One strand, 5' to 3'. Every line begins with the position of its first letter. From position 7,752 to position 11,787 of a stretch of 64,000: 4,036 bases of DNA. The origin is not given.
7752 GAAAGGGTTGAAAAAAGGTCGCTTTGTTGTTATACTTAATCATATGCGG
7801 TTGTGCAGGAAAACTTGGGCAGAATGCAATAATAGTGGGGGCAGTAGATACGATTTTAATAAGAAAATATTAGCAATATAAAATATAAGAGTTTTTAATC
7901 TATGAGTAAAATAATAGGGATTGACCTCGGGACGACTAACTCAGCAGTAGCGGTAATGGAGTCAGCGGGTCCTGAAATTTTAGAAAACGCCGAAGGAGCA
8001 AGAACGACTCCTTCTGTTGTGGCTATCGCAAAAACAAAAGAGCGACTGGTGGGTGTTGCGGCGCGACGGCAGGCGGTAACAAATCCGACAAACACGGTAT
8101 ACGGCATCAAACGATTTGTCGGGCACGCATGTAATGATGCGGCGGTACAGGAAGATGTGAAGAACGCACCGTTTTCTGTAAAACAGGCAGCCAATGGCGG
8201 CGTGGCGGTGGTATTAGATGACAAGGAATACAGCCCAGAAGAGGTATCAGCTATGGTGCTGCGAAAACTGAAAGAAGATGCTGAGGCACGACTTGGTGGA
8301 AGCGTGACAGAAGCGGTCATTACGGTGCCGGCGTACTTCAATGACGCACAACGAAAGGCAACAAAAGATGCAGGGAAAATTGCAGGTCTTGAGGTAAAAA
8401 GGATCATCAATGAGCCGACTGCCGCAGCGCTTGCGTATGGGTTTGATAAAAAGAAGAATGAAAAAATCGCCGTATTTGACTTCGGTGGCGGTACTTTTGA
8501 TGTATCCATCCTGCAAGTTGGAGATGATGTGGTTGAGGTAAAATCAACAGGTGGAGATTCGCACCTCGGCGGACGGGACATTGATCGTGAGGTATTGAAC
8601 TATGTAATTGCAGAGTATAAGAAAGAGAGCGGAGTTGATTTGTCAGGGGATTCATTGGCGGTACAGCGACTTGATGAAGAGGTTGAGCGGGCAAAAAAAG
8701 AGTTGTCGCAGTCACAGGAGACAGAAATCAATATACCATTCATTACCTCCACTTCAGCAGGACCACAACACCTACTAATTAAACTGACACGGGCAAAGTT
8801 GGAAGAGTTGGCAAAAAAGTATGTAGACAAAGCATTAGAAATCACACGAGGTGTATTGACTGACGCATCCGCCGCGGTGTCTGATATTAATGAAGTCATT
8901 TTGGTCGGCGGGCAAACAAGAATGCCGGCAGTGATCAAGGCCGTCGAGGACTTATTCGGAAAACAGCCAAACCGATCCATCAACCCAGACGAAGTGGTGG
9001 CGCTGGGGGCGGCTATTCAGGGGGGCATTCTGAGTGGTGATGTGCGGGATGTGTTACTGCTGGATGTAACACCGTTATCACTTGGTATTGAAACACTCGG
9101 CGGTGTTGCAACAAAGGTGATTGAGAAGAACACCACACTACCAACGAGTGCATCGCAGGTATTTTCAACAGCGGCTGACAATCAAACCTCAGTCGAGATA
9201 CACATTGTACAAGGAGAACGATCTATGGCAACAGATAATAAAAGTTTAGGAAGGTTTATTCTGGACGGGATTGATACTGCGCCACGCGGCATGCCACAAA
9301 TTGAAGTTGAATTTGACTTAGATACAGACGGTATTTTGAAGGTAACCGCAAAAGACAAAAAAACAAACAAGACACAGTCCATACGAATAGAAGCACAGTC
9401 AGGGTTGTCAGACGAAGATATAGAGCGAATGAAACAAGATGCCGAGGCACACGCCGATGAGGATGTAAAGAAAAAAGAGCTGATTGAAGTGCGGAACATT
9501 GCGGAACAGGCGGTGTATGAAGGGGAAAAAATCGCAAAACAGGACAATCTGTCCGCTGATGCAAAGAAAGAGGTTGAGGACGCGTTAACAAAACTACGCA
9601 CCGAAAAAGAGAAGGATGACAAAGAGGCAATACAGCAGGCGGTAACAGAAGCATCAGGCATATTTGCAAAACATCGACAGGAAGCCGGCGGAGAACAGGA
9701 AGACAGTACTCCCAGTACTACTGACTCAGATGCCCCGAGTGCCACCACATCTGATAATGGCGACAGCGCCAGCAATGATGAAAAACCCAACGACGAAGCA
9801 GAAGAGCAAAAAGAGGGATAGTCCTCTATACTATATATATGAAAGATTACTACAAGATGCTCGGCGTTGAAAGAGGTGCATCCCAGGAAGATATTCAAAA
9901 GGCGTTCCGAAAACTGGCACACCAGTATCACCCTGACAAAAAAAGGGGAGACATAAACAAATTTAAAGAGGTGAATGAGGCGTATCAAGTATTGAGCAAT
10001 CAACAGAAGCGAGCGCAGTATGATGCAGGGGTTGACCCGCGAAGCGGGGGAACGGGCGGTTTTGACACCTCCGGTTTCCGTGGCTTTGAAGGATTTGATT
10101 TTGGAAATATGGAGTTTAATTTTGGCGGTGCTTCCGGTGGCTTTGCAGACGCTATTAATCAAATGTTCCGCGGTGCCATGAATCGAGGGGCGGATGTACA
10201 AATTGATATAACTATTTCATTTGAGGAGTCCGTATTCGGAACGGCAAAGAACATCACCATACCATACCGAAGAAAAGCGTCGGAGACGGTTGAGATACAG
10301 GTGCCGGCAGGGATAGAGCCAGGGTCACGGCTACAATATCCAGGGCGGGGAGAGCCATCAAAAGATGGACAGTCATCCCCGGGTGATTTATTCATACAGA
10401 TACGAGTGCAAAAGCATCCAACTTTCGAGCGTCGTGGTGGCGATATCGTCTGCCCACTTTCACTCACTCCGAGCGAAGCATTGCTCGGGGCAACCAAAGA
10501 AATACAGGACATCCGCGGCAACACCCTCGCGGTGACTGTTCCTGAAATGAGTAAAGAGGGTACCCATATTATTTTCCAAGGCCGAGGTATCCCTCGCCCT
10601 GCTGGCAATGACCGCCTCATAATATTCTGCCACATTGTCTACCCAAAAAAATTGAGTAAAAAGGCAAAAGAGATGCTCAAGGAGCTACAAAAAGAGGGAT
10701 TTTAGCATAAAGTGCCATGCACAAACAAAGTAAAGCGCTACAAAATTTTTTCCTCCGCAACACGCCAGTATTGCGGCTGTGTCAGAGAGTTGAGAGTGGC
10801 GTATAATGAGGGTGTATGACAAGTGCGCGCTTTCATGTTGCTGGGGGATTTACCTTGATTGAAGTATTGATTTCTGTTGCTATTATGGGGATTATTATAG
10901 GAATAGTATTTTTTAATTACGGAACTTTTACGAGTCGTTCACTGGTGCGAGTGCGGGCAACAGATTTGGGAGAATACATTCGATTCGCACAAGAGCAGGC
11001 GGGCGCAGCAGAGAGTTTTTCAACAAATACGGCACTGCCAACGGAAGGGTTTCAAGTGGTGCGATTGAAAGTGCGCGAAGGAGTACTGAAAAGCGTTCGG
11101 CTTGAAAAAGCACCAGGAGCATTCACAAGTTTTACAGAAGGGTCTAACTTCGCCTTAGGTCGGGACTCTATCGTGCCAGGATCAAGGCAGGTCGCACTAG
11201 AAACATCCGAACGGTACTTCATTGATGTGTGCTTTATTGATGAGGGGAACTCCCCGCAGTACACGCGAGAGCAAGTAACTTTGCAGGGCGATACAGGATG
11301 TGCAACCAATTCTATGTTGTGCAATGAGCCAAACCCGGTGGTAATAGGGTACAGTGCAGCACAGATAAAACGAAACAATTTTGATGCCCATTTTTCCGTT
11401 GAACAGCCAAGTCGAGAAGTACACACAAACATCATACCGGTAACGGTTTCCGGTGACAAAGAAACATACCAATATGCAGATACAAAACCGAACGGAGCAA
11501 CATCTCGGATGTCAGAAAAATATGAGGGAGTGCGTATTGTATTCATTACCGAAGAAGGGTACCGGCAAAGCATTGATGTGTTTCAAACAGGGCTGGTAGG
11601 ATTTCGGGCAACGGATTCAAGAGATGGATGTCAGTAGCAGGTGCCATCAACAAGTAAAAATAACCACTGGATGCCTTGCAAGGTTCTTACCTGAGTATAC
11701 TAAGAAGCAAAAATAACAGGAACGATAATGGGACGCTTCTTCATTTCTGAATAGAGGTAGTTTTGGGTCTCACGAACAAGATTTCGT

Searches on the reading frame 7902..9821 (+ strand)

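Call 8: search_protein_families(library=pfam, proteins=[window:7902-9821:+], max_evalue=0.01)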
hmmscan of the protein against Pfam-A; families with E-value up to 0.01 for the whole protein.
window:7902-9821:+ (639 aa): 2 families
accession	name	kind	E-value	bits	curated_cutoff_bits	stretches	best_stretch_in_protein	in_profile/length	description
PF00012.26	HSP70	-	9e-238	790.8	20.6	1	4-590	1-592/599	Hsp70 protein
PF06723.19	MreB_Mbl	-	3.5e-18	66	27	1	117-371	75-316/327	MreB/Mbl protein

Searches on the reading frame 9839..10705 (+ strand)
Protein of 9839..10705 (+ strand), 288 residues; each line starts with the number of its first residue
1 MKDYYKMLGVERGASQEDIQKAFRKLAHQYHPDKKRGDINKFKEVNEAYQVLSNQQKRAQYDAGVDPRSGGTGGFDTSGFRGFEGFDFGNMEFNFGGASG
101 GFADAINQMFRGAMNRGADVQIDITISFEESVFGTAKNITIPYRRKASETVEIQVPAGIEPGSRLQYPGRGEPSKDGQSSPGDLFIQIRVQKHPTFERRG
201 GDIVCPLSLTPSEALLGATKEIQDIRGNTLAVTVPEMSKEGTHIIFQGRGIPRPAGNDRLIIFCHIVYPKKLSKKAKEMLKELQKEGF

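Call 8: search_protein_families(library=pfam, proteins=[window:9839-10705:+], max_evalue=0.01)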
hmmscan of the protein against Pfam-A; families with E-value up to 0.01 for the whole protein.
window:9839-10705:+ (288 aa): 2 families
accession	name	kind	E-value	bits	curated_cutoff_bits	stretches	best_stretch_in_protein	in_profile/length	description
PF01556.23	DnaJ_C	-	4.4e-34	118.1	26.6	1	120-269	1-152/152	DnaJ C terminal domain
PF00226.36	DnaJ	-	6.7e-24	84.2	27.8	1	3-62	1-63/63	DnaJ domain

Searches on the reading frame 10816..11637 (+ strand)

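Call 8: search_protein_families(library=pfam, proteins=[window:10816-11637:+], max_evalue=0.01)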
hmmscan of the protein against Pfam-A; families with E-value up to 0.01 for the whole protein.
window:10816-11637:+ (273 aa): 1 family
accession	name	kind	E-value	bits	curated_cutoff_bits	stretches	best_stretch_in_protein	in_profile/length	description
PF07963.17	N_methyl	-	2.6e-06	27.2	21.2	1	10-32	5-27/27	Prokaryotic N-terminal methylation motif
